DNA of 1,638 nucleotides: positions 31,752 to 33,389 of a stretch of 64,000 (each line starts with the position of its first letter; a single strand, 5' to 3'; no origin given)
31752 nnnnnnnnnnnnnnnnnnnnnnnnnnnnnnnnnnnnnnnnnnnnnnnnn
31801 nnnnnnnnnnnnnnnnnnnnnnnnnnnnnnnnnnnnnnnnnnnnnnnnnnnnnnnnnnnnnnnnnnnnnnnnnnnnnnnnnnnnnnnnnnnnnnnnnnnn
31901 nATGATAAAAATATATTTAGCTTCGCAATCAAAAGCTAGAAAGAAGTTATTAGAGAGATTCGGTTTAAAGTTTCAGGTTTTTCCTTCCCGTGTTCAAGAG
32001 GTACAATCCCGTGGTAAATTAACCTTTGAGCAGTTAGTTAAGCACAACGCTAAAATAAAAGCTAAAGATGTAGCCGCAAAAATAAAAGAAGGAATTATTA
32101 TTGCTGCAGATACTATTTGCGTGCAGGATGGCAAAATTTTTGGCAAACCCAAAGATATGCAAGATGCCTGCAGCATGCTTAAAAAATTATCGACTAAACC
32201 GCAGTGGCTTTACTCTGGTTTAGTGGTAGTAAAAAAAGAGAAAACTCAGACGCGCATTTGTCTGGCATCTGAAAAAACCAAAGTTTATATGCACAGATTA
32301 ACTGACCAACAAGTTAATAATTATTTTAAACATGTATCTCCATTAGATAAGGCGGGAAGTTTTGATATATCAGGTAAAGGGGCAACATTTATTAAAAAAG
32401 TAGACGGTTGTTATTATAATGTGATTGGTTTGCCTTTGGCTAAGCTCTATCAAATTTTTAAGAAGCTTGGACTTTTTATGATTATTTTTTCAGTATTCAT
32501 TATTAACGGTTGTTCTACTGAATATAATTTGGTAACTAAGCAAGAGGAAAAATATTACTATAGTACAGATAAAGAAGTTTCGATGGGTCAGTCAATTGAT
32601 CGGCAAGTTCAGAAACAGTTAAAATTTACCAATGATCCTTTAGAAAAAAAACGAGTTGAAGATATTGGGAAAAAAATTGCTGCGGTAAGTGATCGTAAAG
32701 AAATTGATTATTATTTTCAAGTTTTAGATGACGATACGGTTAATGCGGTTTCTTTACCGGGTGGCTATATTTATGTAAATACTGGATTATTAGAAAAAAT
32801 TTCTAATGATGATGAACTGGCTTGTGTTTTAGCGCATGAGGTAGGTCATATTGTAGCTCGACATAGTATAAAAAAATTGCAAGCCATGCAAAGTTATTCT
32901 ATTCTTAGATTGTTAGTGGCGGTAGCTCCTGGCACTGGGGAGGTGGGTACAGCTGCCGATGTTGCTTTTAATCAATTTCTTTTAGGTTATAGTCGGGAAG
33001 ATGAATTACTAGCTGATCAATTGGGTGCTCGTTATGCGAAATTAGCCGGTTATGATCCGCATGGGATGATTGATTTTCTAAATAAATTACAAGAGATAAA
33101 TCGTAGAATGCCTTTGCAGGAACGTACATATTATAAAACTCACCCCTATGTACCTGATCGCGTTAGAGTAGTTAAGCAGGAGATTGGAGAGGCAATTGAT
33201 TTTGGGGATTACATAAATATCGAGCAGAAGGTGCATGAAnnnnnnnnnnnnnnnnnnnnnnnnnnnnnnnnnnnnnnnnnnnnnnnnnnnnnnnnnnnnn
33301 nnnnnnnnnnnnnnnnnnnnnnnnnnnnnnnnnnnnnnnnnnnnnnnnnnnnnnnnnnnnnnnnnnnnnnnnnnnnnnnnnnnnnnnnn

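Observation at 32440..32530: In-frame fusion of cytoplasmic Maf with a signal-anchored M48 metallopeptidase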

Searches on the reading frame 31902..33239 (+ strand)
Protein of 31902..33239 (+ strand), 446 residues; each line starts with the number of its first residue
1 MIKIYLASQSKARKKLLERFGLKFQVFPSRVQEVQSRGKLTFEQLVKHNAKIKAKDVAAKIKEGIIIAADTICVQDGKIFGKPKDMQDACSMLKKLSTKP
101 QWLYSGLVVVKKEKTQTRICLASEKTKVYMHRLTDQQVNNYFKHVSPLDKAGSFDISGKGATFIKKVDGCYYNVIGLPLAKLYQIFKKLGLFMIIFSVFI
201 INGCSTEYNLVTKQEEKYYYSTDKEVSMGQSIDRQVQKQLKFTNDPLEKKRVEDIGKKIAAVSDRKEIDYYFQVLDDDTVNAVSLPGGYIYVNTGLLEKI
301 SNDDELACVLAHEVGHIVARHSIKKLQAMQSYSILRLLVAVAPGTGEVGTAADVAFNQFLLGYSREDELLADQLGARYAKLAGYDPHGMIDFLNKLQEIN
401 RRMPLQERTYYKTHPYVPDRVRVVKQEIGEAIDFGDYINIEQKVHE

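Call 3: search_protein_families(library=pfam, proteins=[window:31902-33239:+], max_evalue=0.01)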
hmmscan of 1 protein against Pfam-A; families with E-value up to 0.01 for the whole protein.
window:31902-33239:+ (446 aa): 4 families
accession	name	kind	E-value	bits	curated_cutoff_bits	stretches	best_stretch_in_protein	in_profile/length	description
PF02545.19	Maf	-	1.5e-52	178.4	27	1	3-188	1-186/187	Maf-like protein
PF01435.24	Peptidase_M48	-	1.4e-33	116.7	20.3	1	246-426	1-184/186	Peptidase family M48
PF19021.5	Cmr7A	-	0.0067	16.7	27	1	165-239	88-161/197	CRISPR system CMR subunit Cmr7 1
PF13203.12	DUF2201_N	-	0.0078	16.3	23.2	0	273-361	28-100/271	Putative metallopeptidase domain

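Call 4: search_protein_families(library=ncbifam, proteins=[window:31902-33239:+], max_evalue=0.01)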
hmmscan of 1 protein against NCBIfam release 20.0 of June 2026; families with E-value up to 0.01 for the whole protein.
window:31902-33239:+ (446 aa): 22 families
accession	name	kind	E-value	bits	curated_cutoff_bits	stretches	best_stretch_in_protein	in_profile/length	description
NF000867.0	PRK00078.1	equivalog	3.4e-50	170.4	249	1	3-191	2-190/192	Maf-like protein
TIGR00172.1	maf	subfamily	2e-47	161.1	117.15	1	3-185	4-183/185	Maf family nucleotide pyrophosphatase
NF010945.0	PRK14365.1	equivalog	5.3e-46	156.7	273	1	1-191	1-189/197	Maf-like protein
NF010948.0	PRK14368.1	equivalog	6e-42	143.2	291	1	3-190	6-190/193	Maf-like protein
NF010942.0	PRK14362.1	equivalog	6.7e-38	130.1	290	1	3-192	13-201/210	Maf-like protein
NF052400.1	M48_BAM_BepA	equivalog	5.1e-34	117.9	570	1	221-421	42-250/483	beta-barrel assembly-enhancing protease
NF010943.0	PRK14363.1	equivalog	2.2e-33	115.5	273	1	3-192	2-186/204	Maf-like protein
NF010944.0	PRK14364.1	equivalog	2.1e-32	112.2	311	1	6-188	1-178/181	Maf-like protein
NF003403.0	PRK04694.1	equivalog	9e-31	107.1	300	1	4-187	2-185/190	Maf-like protein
NF010941.0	PRK14361.1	equivalog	4.2e-30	104.8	272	1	3-190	7-188/194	Maf-like protein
NF002690.0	PRK02478.1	equivalog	2.9e-26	92.3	269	1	3-189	4-194/199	Maf-like protein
NF002401.0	PRK01441.1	equivalog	1.1e-21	77.3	317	1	3-185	6-191/207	Maf-like protein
NF010947.0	PRK14367.1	equivalog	7.1e-19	67.8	315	1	3-190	3-192/202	Maf-like protein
NF003141.0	PRK04056.1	equivalog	1.6e-18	67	161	1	4-185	2-179/181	septum formation inhibitor Maf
NF010946.0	PRK14366.1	equivalog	1.6e-18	66.9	284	1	4-187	7-187/195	Maf-like protein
NF052399.1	M48_lipo_LoiP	exception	3.2e-14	53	365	1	245-428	64-244/247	metalloprotease LoiP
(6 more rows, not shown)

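Call 7: find_homologous_proteins(query=window:31902-33239:+, max_evalue=1e-10)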
Query window:31902-33239:+ (446 aa): 1781 proteins with E <= 1e-10 among 8000 candidates; the best 120 are listed.
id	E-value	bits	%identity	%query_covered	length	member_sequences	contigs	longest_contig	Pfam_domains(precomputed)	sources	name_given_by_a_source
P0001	4.5e-294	993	100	100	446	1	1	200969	PF01435.25,PF02545.20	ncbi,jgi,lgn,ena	ncbi:MAG: Maf family nucleotide pyrophosphatase [Candidatus Omnitrophota bacterium]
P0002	5.1e-254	861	85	100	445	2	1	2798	PF01435.25,PF02545.20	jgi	jgi:septum formation protein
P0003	5.1e-247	838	83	100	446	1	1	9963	PF01435.25,PF02545.20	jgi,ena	-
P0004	6.9e-244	828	83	100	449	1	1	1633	PF01435.25,PF02545.20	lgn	-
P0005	2.7e-239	813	81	100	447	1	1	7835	PF01435.25,PF02545.20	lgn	-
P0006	2.4e-236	803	80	100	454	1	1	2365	PF01435.25,PF02545.20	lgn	-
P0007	3.0e-236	803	79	100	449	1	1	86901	PF01435.25,PF02545.20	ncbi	-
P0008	9.5e-235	798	81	100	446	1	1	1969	PF01435.25,PF02545.20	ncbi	-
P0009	1.9e-234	797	79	100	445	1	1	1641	PF01435.25,PF02545.20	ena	-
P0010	5.4e-234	795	78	100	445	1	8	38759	PF01435.25,PF02545.20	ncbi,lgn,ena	-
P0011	8.5e-233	791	76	100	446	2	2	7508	PF01435.25,PF02545.20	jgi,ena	-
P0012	1.2e-232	791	77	100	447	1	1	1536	PF01435.25,PF02545.20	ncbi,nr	ncbi:MAG: Maf and M48 domain-containing protein [Candidatus Methanoperedens sp.]|nr:Maf and M48 doma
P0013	2.7e-232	789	79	100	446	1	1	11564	PF01435.25,PF02545.20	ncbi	ncbi:MAG: Maf and M48 domain-containing protein [Candidatus Omnitrophota bacterium]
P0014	3.0e-232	789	77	100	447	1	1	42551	PF01435.25,PF02545.20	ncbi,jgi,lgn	-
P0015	1.3e-231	787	77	100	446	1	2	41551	PF01435.25,PF02545.20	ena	-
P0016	1.8e-231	787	78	99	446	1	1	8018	PF01435.25,PF02545.20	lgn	-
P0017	1.9e-231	787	78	100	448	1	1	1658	PF01435.25,PF02545.20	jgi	-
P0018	1.9e-231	787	77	100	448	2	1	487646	PF01435.25,PF02545.20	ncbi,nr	ncbi:MAG: Maf and M48 domain-containing protein [Candidatus Omnitrophica bacterium]|nr:Maf and M48 d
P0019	4.0e-231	786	77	100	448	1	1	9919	PF01435.25,PF02545.20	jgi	-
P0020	4.6e-231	785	76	100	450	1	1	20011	PF01435.25,PF02545.20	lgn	-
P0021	6.1e-231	785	77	100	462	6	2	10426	PF01435.25,PF02545.20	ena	-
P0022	1.1e-230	784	77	100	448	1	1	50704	PF01435.25,PF02545.20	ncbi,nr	ncbi:MAG: Maf and M48 domain-containing protein [Candidatus Omnitrophota bacterium]|nr:Maf and M48 d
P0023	1.4e-230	784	78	100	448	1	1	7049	PF01435.25,PF02545.20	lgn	-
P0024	2.6e-230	783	77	100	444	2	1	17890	PF01435.25,PF02545.20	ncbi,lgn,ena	-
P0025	3.0e-230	783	76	100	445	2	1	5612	PF01435.25,PF02545.20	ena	-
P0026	3.0e-230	783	77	100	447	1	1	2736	PF01435.25,PF02545.20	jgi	-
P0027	3.6e-230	782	77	100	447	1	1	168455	PF01435.25,PF02545.20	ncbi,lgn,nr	ncbi:MAG: Maf and M48 domain-containing protein [Candidatus Omnitrophica bacterium]|nr:Maf and M48 d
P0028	5.3e-230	782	78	100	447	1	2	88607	PF01435.25,PF02545.20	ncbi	-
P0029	6.4e-230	782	76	100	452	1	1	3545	PF01435.25,PF02545.20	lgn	-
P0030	7.3e-230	781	76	100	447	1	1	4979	PF01435.25,PF02545.20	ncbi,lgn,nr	ncbi:MAG: Maf and M48 domain-containing protein [Candidatus Omnitrophota bacterium]|nr:Maf and M48 d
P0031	5.7e-229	779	78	100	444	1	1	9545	PF01435.25,PF02545.20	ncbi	-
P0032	6.5e-229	778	77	100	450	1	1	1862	PF01435.25,PF02545.20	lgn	-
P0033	7.4e-229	778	77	100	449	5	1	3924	PF01435.25,PF02545.20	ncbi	-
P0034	7.9e-229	778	77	100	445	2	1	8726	PF01435.25,PF02545.20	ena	-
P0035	1.3e-228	777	77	100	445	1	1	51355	PF01435.25,PF02545.20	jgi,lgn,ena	-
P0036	3.2e-228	776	77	100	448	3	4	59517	PF01435.25,PF02545.20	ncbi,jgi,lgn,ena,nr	ncbi:MAG: septum formation protein Maf [Candidatus Omnitrophica bacterium CG11_big_fil_rev_8_21_14_0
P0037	3.5e-228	776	76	100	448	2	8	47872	PF01435.25,PF02545.20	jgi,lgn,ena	jgi:MAF protein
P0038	4.4e-228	776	76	100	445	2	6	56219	PF01435.25,PF02545.20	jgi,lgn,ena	jgi:septum formation protein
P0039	5.2e-228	775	77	100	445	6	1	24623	PF01435.25,PF02545.20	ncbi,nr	ncbi:MAG: Maf and M48 domain-containing protein [Candidatus Omnitrophica bacterium]|nr:Maf and M48 d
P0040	2.5e-227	773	76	100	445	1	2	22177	PF01435.25,PF02545.20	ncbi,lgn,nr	ncbi:MAG: septum formation protein Maf [Candidatus Omnitrophica bacterium]|nr:septum formation prote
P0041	2.8e-227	773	77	100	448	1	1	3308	PF01435.25,PF02545.20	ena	-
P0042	3.0e-227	773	75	100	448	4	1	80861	PF01435.25,PF02545.20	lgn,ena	-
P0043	4.0e-227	772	77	100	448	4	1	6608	PF01435.25,PF02545.20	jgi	jgi:septum formation protein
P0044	5.3e-227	772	75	100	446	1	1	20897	PF01435.25,PF02545.20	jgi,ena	-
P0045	9.5e-227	771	76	100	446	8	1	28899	PF01435.25,PF02545.20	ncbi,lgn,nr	ncbi:MAG: Maf and M48 domain-containing protein [Candidatus Omnitrophica bacterium]|nr:Maf and M48 d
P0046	1.8e-226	770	75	99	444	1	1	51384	PF01435.25,PF02545.20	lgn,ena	-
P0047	1.8e-226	770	75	100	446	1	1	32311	PF01435.25,PF02545.20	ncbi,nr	ncbi:MAG: Maf family nucleotide pyrophosphatase [Candidatus Omnitrophota bacterium]|nr:Maf family nu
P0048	3.7e-226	769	75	100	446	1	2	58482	PF01435.25,PF02545.20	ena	-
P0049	4.9e-226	769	75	100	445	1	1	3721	PF01435.25,PF02545.20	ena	-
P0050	9.5e-226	768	75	100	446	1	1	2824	PF01435.25,PF02545.20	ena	-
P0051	1.1e-225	768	75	100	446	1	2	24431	PF01435.25,PF02545.20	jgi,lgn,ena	jgi:MAF protein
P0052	1.4e-225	767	75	100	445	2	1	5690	PF01435.25,PF02545.20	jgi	-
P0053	1.9e-225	767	76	100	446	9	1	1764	PF01435.25,PF02545.20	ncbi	-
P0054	2.8e-225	766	75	100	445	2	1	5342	PF01435.25,PF02545.20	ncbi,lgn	-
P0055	5.3e-225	765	76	100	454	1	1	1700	PF01435.25,PF02545.20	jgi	-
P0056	8.3e-225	765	74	100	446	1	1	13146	PF01435.25,PF02545.20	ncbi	ncbi:MAG: Maf family nucleotide pyrophosphatase [Candidatus Omnitrophota bacterium]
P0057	1.1e-224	764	75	100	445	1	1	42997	PF01435.25,PF02545.20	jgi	jgi:MAF protein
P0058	1.1e-224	764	75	100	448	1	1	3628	PF01435.25,PF02545.20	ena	-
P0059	1.4e-224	764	74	100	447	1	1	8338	PF01435.25,PF02545.20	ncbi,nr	ncbi:MAG: Maf family nucleotide pyrophosphatase [Candidatus Omnitrophica bacterium]|nr:Maf family nu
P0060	1.5e-224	764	75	100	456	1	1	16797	PF01435.25,PF02545.20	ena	-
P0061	1.6e-224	764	78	97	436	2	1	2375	PF01435.25,PF02545.20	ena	-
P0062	3.8e-224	763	76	100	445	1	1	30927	PF01435.25,PF02545.20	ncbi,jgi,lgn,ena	ncbi:MAG: Maf and M48 domain-containing protein [Candidatus Omnitrophota bacterium]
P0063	4.4e-224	762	74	100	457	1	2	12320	PF01435.25,PF02545.20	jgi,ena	-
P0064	7.6e-224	762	77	97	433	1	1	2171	PF01435.25,PF02545.20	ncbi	-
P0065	1.0e-223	761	74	100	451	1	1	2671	PF01435.25,PF02545.20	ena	-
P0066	2.0e-223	760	75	100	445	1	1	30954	PF01435.25,PF02545.20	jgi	jgi:MAF protein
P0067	2.9e-223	760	77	96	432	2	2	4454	PF01435.25,PF02545.20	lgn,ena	-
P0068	3.0e-223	760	74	100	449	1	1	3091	PF01435.25,PF02545.20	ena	-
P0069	3.2e-223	760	74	100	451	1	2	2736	PF01435.25,PF02545.20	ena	-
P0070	5.7e-223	759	75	100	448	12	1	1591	PF01435.25,PF02545.20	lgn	-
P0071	6.0e-223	759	74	100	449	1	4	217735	PF01435.25,PF02545.20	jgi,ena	-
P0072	9.1e-223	758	74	100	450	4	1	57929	PF01435.25,PF02545.20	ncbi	ncbi:MAG: Maf family nucleotide pyrophosphatase [Candidatus Omnitrophota bacterium]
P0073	9.6e-223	758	75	100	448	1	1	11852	PF01435.25,PF02545.20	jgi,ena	-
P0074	1.9e-222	757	74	100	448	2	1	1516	PF01435.25,PF02545.20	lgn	-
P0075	2.2e-222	757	74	100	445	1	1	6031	PF01435.25,PF02545.20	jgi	jgi:MAF protein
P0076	2.3e-222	757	73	100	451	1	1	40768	PF01435.25,PF02545.20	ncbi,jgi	jgi:MAF protein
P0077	3.0e-222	756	73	100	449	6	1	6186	PF01435.25,PF02545.20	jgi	-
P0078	5.1e-222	756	74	100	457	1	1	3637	PF01435.25,PF02545.20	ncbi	-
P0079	1.5e-221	754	75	100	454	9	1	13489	PF01435.25,PF02545.20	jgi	-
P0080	3.5e-221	753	74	100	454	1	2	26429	PF01435.25,PF02545.20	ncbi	ncbi:MAG: Maf and M48 domain-containing protein [Candidatus Omnitrophota bacterium]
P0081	8.3e-221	752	73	100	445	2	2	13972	PF01435.25,PF02545.20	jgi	-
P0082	1.1e-220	751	73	100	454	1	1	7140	PF01435.25,PF02545.20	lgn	-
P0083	1.5e-220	751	73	100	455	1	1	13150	PF01435.25,PF02545.20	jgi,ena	-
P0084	3.2e-220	750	74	100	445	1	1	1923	PF01435.25,PF02545.20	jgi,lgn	jgi:MAF protein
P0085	5.0e-220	749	74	100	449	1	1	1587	PF01435.25,PF02545.20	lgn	-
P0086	1.2e-219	748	74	100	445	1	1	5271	PF01435.25,PF02545.20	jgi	jgi:septum formation protein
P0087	1.4e-219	748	74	100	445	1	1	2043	PF01435.25,PF02545.20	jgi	jgi:septum formation protein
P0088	2.9e-219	747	75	100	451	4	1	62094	PF01435.25,PF02545.20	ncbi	ncbi:MAG: Maf and M48 domain-containing protein [Candidatus Omnitrophota bacterium]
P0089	3.1e-219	746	75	99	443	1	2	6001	PF01435.25,PF02545.20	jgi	-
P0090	5.3e-219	746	73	100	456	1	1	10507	PF01435.25,PF02545.20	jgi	jgi:MAF protein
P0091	6.6e-219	745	73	100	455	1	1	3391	PF01435.25,PF02545.20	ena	-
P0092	1.5e-218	744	73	100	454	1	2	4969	PF01435.25,PF02545.20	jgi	jgi:MAF protein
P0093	2.3e-218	744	72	100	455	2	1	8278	PF01435.25,PF02545.20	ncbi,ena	-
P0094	2.8e-218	743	72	100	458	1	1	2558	PF01435.25,PF02545.20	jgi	jgi:MAF protein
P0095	5.3e-218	742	73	100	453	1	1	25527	PF01435.25,PF02545.20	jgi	-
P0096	6.6e-218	742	72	100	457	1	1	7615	PF01435.25,PF02545.20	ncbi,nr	ncbi:septum formation protein Maf [bacterium]|nr:MAG: septum formation protein Maf [bacterium]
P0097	8.3e-218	742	73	100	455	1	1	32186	PF01435.25,PF02545.20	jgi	-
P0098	8.6e-218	742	73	100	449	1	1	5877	PF01435.25,PF02545.20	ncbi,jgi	jgi:MAF protein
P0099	1.0e-217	741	79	91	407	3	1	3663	PF01435.25,PF02545.20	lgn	-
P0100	1.3e-217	741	74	96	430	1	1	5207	PF01435.25,PF02545.20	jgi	jgi:MAF protein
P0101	1.4e-217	741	73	100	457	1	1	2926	PF01435.25,PF02545.20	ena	-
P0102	1.5e-217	741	73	99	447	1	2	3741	PF01435.25,PF02545.20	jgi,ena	-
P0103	2.2e-217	740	73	100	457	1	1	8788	PF01435.25,PF02545.20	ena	-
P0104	3.4e-217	740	75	96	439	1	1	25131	PF01435.25,PF02545.20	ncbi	-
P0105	4.2e-217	739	74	100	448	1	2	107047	PF01435.25,PF02545.20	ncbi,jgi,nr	ncbi:MAG: Maf family nucleotide pyrophosphatase [Candidatus Omnitrophica bacterium]|jgi:MAF protein|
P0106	7.9e-217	739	73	100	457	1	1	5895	PF01435.25,PF02545.20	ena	-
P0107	1.1e-216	738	72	100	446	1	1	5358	PF01435.25,PF02545.20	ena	-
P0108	2.7e-216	737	71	100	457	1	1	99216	PF01435.25,PF02545.20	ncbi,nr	ncbi:MAG: Maf family nucleotide pyrophosphatase [Candidatus Omnitrophica bacterium]|nr:Maf family nu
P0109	3.4e-216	736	71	100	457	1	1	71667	PF01435.25,PF02545.20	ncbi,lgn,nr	ncbi:MAG: Maf family nucleotide pyrophosphatase [Candidatus Omnitrophica bacterium]|nr:Maf family nu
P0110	3.8e-216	736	72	100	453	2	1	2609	PF01435.25,PF02545.20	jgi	jgi:MAF protein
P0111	5.6e-216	736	73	100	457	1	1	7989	PF01435.25,PF02545.20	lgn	-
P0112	9.0e-216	735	71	100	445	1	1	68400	PF01435.25,PF02545.20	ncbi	-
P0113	1.5e-215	734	72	100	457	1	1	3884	PF01435.25,PF02545.20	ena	-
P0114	3.3e-215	733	72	100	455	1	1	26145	PF01435.25,PF02545.20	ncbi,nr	ncbi:MAG: Maf family nucleotide pyrophosphatase [Candidatus Omnitrophica bacterium]|nr:Maf family nu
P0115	4.3e-215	733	72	100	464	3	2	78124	PF01435.25,PF02545.20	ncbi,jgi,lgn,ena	-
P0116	4.7e-215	733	72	100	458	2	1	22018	PF01435.25,PF02545.20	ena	-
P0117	5.0e-215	733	73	100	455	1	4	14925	PF01435.25,PF02545.20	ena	-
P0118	5.2e-215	733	73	100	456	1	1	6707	PF01435.25,PF02545.20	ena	-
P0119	6.7e-215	732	72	100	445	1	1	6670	PF01435.25,PF02545.20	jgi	jgi:MAF protein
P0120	9.1e-215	732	73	100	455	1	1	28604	PF01435.25,PF02545.20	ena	-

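Call 19: search_protein_representatives(protein=window:31902-33239:+)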
Query: 446 residues. Proteins with E-value up to 0.001 (for the whole library): 54948; up to 1e-10: 26695; up to 1e-30: 619. The best 150 are listed.
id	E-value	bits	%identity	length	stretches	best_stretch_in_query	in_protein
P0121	3.8e-179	612.7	61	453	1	4-445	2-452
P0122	5.8e-90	318.9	40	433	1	2-439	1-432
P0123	5.5e-86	305.8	44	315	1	131-440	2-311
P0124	6.3e-86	305.6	55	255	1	1-250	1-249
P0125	5.4e-85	302.6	46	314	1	132-440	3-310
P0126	1.4e-79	284.8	51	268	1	188-443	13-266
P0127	3.7e-75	270.2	50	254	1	191-438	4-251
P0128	1.4e-70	255.1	61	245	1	228-441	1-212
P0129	3.1e-70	253.9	58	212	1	74-274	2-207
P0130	3.3e-67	244.0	44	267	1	193-440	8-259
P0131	4.0e-66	240.4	49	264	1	3-259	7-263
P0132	3.8e-65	237.2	46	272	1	193-441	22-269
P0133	8.2e-63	229.5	42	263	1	185-441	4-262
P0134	1.2e-61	225.7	60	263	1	174-360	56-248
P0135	2.1e-61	224.8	44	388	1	188-431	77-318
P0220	1.5e-40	156.1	43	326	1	1-204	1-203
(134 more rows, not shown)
